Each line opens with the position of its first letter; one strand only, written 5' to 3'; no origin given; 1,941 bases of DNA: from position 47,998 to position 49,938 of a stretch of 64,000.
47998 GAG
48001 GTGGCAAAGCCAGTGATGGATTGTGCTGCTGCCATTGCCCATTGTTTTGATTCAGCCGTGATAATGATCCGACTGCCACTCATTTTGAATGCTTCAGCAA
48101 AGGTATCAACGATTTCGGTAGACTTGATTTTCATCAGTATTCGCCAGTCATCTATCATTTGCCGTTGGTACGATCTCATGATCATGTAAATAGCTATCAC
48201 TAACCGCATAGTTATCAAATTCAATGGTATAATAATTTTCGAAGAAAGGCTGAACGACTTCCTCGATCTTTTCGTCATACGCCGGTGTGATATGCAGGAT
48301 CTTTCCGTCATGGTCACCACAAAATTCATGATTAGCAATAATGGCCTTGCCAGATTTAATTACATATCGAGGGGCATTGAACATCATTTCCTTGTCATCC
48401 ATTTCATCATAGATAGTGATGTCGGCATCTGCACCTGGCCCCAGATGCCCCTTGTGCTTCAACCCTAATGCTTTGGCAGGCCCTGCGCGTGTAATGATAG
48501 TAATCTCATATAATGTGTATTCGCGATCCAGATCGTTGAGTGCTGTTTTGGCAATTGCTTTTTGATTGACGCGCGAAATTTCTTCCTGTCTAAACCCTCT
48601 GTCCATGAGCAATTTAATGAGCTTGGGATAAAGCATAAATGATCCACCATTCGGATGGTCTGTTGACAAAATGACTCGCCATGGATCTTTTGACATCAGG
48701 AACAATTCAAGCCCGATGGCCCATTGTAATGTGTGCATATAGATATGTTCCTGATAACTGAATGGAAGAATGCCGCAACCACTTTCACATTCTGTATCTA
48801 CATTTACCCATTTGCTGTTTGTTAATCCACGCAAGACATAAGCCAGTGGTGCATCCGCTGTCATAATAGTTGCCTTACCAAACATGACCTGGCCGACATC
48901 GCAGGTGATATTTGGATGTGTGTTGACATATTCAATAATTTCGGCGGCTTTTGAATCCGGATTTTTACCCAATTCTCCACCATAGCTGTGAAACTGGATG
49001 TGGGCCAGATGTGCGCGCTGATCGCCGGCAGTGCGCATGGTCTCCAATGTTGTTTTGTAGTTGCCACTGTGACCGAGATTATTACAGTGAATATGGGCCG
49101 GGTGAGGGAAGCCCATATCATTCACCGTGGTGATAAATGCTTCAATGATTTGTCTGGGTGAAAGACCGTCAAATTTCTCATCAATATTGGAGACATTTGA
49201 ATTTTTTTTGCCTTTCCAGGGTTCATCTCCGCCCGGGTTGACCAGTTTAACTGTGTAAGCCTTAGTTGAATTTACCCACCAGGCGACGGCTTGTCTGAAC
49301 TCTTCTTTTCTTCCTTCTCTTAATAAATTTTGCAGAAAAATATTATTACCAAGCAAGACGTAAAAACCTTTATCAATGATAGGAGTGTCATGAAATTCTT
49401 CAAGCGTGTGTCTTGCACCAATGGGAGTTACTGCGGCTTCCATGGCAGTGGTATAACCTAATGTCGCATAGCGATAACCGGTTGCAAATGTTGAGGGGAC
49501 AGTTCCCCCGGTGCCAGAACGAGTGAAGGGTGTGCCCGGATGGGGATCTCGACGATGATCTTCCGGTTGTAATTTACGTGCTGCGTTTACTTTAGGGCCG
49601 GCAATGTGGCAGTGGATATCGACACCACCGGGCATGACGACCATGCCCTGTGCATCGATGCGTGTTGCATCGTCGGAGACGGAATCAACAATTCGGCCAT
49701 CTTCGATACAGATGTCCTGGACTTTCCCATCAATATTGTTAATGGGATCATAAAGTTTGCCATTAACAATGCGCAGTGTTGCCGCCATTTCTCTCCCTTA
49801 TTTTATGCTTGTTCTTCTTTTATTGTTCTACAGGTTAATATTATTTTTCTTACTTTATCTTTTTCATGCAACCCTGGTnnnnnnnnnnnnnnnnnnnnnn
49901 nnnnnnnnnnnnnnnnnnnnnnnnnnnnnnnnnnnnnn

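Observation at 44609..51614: A second, apparently redox-competent FwdDBA-Ftr-FwdC cluster coupled to a dedicated 7Fe ferredoxin and FprA-type ferredoxin:NADP(H) reductase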

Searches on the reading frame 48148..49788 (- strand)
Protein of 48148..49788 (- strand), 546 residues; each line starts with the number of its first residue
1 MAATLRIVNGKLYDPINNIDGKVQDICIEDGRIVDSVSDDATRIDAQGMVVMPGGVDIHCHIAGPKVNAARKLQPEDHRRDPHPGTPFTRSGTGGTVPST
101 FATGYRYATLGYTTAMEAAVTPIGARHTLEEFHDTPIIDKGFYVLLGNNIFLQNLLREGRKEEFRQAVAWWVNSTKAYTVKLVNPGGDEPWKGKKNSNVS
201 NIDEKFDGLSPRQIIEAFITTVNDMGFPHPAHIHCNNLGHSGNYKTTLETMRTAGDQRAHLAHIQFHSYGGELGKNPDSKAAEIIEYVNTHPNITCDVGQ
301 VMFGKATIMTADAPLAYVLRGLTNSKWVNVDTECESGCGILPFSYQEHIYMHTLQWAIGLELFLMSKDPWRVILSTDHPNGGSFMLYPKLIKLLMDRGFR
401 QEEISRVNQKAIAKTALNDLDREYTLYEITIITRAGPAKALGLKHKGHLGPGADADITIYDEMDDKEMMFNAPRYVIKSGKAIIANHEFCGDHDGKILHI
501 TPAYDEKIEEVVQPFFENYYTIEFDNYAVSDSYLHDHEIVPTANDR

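Call 4: search_protein_families(library=pfam, proteins=[window:48148-49788:-])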
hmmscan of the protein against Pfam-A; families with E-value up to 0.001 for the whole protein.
window:48148-49788:- (546 aa): 2 families
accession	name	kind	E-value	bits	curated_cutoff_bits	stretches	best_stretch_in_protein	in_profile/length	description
PF07969.17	Amidohydro_3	-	2.6e-49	169.4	29.7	1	44-482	3-470/472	Amidohydrolase family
PF01979.26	Amidohydro_1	-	7.9e-08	32.4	25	0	425-481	282-343/345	Amidohydrolase family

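Call 7: search_protein_families(library=ncbifam, proteins=[window:48148-49788:-])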
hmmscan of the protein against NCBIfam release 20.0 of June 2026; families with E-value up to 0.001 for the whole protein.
window:48148-49788:- (546 aa): 40 families (the best 25 are shown)
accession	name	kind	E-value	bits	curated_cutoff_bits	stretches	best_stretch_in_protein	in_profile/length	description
TIGR03121.1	one_C_dehyd_A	equivalog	3.2e-211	702.4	392.75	1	5-536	2-554/556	formylmethanofuran dehydrogenase subunit A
NF042911.1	FMH_DH_FwdA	exception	2.4e-172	574.3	950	1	7-540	4-564/569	tungsten-dependent formylmethanofuran dehydrogenase subunit FwdA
NF006689.0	PRK09237.1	equivalog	2.2e-13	49.5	371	1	5-62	5-66/383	amidohydrolase/deacetylase family metallohydrolase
NF009941.0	PRK13404.1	subfamily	5.1e-13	48.5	647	1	22-67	20-68/478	dihydropyrimidinase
NF006560.0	PRK09061.1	subfamily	2e-11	42.9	340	1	7-63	30-88/517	amidohydrolase family protein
NF002668.0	PRK02382.1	equivalog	2.2e-11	43.1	452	2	19-67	9-62/436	dihydroorotase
NF004839.0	PRK06189.1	equivalog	6.1e-11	41.6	631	2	420-478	349-405/451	allantoinase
TIGR03178.1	allantoinase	equivalog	4e-10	39.1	357.85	1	420-464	343-387/441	allantoinase AllB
NF009060.0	PRK12394.1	equivalog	5.8e-10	38.5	442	1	5-62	5-65/381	metallo-dependent hydrolase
NF006845.0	PRK09357.2-6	equivalog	8.2e-10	37.9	728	1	6-69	4-71/428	dihydroorotase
TIGR02033.1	D-hydantoinase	equivalog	8.6e-10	38.1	393.25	1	17-67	10-65/454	dihydropyrimidinase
NF005791.0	PRK07627.1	equivalog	3e-09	36.3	442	1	5-68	3-70/425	dihydroorotase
NF006844.0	PRK09357.2-5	equivalog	5.8e-09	35.5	701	1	5-65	4-67/422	dihydroorotase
NF006839.0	PRK09357.1-4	equivalog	9.9e-09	34.3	576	1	6-65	3-65/422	dihydroorotase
NF006559.0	PRK09060.1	equivalog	2.5e-08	32.7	482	0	19-73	18-76/444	dihydroorotase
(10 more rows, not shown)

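Call 35: search_solved_structures(query=window:48148-49788:-, show_alignments=0, max_evalue=1e-20)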
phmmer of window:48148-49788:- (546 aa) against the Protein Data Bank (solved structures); distinct sequences matched with E-value up to 1e-20: 6.
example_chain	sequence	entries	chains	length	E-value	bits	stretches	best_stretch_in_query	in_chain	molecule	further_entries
8rja_A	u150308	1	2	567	7.5e-147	493.4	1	5-540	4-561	Formylmethanofuran dehydrogenase subunit A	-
9sw6_I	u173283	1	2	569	1.1e-142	479.6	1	7-535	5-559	Tungsten formylmethanofuran dehydrogenase, subunit A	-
5t5i_A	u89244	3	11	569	1.5e-140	472.6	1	7-535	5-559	Tungsten formylmethanofuran dehydrogenase subunit fwdA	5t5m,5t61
9sfi_P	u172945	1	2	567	2.8e-135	455.1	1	7-535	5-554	Formylmethanofuran dehydrogenase subunit A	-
7bkb_G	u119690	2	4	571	1.6e-130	439.4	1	5-538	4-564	Formylmethanofuran dehydrogenase, subunit A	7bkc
6s6y_A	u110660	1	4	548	6.2e-104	351.7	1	6-533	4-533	Formylmethanofuran dehydrogenase subunit A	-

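Call 68: search_solved_structures(query=window:48148-49788:-, show_alignments=3, max_evalue=1e-120)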
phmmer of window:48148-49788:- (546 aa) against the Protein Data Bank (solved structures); distinct sequences matched with E-value up to 1e-120: 5.
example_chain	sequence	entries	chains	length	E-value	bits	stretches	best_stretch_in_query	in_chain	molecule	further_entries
8rja_A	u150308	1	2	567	7.5e-147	493.4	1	5-540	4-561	Formylmethanofuran dehydrogenase subunit A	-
9sw6_I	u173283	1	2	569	1.1e-142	479.6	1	7-535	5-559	Tungsten formylmethanofuran dehydrogenase, subunit A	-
5t5i_A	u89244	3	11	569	1.5e-140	472.6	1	7-535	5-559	Tungsten formylmethanofuran dehydrogenase subunit fwdA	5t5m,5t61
9sfi_P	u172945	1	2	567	2.8e-135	455.1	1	7-535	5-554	Formylmethanofuran dehydrogenase subunit A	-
7bkb_G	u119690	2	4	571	1.6e-130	439.4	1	5-538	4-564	Formylmethanofuran dehydrogenase, subunit A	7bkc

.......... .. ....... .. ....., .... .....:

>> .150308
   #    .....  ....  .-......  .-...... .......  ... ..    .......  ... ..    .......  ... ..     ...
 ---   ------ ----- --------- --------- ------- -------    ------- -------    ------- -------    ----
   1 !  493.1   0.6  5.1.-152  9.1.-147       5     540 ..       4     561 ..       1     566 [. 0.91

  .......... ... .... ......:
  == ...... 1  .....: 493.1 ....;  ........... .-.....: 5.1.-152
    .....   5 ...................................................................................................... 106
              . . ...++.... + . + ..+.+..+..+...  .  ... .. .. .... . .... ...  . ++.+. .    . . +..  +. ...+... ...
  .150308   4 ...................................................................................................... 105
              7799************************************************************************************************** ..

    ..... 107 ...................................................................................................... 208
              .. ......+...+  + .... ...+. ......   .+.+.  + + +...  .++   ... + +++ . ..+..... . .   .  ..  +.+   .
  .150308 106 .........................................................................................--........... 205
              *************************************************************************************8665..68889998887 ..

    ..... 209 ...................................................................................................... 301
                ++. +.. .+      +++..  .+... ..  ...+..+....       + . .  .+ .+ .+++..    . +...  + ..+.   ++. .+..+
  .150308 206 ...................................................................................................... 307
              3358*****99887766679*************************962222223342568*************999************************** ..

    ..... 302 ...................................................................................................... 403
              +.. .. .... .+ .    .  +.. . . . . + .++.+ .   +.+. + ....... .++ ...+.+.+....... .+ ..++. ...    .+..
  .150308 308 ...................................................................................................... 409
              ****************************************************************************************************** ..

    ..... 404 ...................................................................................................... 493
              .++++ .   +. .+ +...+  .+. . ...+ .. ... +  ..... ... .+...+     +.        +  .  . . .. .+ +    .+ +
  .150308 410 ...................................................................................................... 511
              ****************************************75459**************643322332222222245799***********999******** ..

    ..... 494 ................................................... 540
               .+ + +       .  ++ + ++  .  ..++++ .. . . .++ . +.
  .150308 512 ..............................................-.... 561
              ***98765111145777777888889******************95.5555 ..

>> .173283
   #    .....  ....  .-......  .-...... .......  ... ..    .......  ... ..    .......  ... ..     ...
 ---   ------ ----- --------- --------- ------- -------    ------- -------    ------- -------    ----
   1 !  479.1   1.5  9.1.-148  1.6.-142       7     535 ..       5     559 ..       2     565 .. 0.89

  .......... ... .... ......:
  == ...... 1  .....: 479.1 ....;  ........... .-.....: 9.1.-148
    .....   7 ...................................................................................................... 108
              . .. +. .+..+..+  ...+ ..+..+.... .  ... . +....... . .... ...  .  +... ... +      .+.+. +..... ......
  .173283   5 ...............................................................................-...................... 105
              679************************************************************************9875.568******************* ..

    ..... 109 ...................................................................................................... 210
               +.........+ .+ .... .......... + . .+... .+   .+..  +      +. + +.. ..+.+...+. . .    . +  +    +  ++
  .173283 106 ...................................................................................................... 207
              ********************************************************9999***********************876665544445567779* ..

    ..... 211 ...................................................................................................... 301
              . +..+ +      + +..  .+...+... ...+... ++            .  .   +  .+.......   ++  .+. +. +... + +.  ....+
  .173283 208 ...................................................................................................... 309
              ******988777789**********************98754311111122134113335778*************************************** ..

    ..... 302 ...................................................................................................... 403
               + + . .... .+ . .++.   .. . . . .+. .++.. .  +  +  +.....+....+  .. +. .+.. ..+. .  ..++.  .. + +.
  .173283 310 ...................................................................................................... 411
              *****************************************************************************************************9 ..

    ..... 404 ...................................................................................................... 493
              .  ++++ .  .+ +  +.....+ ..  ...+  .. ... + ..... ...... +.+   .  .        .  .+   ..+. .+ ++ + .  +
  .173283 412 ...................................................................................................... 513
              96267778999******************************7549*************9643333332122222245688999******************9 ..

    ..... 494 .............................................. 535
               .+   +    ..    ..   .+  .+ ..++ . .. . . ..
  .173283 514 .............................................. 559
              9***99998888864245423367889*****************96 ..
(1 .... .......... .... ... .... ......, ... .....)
